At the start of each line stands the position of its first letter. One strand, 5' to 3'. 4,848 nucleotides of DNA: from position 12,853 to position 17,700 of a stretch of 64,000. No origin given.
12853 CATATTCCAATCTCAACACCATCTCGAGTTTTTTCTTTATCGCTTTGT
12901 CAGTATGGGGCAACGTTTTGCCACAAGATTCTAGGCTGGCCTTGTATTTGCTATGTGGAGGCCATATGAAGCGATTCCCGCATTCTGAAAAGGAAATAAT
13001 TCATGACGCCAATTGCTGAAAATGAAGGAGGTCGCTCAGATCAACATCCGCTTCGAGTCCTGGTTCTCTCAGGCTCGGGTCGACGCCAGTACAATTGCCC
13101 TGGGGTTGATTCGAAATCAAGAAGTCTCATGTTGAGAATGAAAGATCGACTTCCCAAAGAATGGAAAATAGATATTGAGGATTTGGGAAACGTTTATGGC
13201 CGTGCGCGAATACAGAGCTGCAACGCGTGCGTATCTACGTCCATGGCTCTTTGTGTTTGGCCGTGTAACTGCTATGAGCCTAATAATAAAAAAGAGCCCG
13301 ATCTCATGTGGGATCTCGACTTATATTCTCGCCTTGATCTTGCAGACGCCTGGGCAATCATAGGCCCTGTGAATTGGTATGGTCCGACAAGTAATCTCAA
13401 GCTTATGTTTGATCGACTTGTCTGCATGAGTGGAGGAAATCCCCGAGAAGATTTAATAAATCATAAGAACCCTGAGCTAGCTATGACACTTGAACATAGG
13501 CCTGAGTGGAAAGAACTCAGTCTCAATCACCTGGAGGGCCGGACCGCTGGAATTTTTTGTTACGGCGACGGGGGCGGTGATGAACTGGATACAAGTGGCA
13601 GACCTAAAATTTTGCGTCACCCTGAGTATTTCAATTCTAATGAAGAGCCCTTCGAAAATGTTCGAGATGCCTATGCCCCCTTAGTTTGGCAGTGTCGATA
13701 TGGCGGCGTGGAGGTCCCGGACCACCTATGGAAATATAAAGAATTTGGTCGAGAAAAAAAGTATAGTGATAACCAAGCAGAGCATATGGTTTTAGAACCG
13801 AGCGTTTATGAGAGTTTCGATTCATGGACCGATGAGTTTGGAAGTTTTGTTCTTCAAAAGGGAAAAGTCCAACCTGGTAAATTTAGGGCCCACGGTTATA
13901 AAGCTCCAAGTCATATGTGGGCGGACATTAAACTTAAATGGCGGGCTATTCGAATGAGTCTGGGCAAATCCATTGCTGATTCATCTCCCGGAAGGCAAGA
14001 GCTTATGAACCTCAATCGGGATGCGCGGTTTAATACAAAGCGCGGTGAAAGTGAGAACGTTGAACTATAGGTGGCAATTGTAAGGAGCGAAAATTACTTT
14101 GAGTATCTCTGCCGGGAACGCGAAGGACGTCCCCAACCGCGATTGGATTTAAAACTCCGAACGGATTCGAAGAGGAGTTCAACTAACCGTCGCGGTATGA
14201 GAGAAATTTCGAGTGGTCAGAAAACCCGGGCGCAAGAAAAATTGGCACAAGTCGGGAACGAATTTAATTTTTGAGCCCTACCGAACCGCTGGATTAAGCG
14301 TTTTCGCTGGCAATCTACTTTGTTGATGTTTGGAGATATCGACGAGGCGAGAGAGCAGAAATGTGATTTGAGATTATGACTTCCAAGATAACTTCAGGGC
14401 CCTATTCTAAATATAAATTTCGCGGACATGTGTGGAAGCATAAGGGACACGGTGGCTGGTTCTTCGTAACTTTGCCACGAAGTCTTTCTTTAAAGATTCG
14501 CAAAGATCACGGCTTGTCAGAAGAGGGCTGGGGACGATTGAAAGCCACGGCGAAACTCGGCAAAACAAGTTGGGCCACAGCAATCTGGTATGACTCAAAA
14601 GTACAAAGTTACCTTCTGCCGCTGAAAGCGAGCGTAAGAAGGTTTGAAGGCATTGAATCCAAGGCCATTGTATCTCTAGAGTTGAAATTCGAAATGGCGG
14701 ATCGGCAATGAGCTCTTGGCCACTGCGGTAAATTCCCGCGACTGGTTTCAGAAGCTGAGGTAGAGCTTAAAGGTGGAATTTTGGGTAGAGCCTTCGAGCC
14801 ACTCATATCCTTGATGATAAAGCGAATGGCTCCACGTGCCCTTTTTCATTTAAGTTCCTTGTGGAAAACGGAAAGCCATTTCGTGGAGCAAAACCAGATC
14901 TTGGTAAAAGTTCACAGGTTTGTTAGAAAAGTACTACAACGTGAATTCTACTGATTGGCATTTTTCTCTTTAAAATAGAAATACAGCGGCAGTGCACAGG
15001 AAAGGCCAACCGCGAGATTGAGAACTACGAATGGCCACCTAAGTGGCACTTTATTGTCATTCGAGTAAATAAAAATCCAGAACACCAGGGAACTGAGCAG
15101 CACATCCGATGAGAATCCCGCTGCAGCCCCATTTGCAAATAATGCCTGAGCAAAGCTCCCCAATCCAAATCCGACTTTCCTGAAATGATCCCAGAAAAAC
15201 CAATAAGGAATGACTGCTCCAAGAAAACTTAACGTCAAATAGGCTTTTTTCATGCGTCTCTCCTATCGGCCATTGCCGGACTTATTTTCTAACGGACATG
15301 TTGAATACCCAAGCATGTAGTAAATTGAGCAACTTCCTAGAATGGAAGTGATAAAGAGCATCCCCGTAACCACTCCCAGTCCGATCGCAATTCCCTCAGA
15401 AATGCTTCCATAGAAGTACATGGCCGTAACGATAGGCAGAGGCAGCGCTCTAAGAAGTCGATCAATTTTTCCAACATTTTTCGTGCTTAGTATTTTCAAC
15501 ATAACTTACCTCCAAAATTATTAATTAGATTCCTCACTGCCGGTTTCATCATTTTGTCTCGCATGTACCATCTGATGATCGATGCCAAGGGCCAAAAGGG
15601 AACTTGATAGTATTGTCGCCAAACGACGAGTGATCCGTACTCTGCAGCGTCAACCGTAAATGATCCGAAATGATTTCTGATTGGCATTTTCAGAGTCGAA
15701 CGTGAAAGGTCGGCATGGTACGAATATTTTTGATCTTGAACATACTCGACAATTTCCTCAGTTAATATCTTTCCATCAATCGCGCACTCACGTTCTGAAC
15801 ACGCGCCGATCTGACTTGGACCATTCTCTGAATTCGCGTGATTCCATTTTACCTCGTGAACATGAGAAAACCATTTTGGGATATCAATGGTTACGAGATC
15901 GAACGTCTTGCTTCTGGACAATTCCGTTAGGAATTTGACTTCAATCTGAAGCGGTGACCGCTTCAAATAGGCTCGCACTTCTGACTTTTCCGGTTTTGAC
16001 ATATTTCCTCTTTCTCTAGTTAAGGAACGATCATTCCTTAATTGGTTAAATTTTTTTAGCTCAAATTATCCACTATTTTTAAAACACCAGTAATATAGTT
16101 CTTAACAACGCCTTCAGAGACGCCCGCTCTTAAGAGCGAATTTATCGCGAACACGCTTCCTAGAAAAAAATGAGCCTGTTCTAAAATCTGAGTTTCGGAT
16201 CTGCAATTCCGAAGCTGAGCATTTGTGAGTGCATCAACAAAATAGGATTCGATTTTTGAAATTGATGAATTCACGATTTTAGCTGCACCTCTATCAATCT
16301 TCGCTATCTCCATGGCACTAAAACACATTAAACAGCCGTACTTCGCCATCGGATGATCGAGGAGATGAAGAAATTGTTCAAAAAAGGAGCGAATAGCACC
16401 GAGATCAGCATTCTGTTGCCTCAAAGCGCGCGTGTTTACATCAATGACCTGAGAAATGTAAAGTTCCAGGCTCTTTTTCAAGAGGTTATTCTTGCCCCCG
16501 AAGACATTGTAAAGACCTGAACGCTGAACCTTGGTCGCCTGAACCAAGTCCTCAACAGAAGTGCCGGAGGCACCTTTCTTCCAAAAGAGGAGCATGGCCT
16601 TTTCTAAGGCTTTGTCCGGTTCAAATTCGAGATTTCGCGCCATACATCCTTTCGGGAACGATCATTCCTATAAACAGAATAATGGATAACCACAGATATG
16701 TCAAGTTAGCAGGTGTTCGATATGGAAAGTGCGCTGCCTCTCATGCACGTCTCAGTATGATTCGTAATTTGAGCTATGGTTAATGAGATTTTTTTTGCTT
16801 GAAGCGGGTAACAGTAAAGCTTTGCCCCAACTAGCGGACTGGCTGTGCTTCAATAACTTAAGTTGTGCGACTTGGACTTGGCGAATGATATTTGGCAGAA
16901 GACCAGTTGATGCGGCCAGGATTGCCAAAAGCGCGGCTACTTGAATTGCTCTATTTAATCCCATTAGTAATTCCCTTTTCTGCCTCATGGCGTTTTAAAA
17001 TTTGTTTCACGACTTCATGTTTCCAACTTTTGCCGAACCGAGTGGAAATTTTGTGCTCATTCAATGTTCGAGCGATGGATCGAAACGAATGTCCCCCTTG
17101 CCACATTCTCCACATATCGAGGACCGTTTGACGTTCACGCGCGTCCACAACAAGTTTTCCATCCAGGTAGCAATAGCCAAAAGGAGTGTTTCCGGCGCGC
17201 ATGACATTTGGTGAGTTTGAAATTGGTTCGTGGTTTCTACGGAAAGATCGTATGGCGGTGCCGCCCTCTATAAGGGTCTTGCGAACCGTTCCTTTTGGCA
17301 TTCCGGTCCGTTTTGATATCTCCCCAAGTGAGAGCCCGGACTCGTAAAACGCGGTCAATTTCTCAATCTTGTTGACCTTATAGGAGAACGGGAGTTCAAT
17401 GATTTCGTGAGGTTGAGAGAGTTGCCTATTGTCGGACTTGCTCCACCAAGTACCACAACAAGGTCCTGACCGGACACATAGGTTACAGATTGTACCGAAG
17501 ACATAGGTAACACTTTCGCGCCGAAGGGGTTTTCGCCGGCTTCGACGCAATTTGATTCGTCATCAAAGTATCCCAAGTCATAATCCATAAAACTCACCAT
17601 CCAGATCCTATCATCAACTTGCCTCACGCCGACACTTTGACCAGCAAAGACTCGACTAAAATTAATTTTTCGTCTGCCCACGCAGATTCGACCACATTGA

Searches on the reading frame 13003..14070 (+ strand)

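Call 13: search_protein_families(library=ncbifam, proteins=[window:13003-14070:+], max_evalue=0.01)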
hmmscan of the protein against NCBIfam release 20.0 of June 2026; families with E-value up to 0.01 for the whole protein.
window:13003-14070:+ (355 aa): 0 families

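Call 14: search_protein_families(library=pfam, proteins=[window:13003-14070:+], max_evalue=1)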
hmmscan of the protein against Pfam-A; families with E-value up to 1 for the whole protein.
window:13003-14070:+ (355 aa): 1 family
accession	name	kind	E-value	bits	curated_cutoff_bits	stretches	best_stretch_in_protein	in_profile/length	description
PF03358.20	FMN_red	-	2.6e-05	24.3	24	1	18-146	2-99/152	NADPH-dependent FMN reductase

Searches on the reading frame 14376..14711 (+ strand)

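Call 94: search_protein_families(library=pfam, proteins=[window:14376-14711:+], max_evalue=0.001)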
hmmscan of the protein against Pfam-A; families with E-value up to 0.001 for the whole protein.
window:14376-14711:+ (111 aa): 1 family
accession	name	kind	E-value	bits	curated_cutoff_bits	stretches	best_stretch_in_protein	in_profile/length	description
PF08922.17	DUF1905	-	1.8e-17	63.6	24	1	15-103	1-81/81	Domain of unknown function (DUF1905)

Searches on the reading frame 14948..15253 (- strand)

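Call 94: search_protein_families(library=pfam, proteins=[window:14948-15253:-], max_evalue=0.001)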
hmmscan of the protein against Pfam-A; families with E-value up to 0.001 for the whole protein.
window:14948-15253:- (101 aa): 1 family
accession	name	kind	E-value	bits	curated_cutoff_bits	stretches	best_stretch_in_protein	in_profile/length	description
PF11196.13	DUF2834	-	8e-20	71.3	22.9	1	5-96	2-95/96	Protein of unknown function DUF2834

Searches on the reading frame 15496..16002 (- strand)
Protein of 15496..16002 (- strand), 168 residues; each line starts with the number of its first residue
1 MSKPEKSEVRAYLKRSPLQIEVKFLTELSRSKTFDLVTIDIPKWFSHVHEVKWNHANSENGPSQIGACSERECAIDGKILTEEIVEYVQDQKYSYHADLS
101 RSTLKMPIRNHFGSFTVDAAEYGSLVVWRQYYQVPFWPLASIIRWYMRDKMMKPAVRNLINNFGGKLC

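Call 94: search_protein_families(library=pfam, proteins=[window:15496-16002:-], max_evalue=0.001)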
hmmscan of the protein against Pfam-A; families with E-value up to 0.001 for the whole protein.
window:15496-16002:- (168 aa): 1 family
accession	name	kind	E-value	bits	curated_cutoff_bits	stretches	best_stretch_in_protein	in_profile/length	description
PF10604.15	Polyketide_cyc2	-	2.2e-08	34.9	27.4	1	32-150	16-129/142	Polyketide cyclase / dehydrase and lipid transport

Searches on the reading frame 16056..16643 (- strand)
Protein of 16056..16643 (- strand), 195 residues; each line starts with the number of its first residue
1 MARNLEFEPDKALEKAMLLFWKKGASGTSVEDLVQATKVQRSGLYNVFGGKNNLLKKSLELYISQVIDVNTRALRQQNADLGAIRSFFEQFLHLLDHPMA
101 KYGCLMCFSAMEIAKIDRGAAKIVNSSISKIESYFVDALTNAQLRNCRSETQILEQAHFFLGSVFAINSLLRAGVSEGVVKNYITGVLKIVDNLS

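Call 94: search_protein_families(library=pfam, proteins=[window:16056-16643:-], max_evalue=0.001)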
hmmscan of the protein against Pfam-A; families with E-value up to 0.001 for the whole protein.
window:16056-16643:- (195 aa): 1 family
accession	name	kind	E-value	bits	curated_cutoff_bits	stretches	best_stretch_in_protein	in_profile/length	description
PF00440.29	TetR_N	-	1.4e-08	34.8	24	1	13-56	2-45/47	Bacterial regulatory proteins, tetR family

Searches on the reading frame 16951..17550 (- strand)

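Call 94: search_protein_families(library=pfam, proteins=[window:16951-17550:-], max_evalue=0.001)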
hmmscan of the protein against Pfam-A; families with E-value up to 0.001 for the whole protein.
window:16951-17550:- (199 aa): 5 families
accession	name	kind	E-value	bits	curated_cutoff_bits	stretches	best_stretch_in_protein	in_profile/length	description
PF07508.19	Recombinase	-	1.6e-07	31.9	21.1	1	139-187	3-51/102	Recombinase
PF09339.16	HTH_IclR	-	0.00038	20.6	22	1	71-91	17-37/52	IclR helix-turn-helix domain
PF13936.12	HTH_38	-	0.00054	20.1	27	0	149-166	16-33/44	Helix-turn-helix domain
PF08281.18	Sigma70_r4_2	-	0.00081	19.4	25.7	0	65-93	19-47/54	Sigma-70, region 4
PF04545.22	Sigma70_r4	-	0.00095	19.1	24.1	0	66-91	14-39/50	Sigma-70, region 4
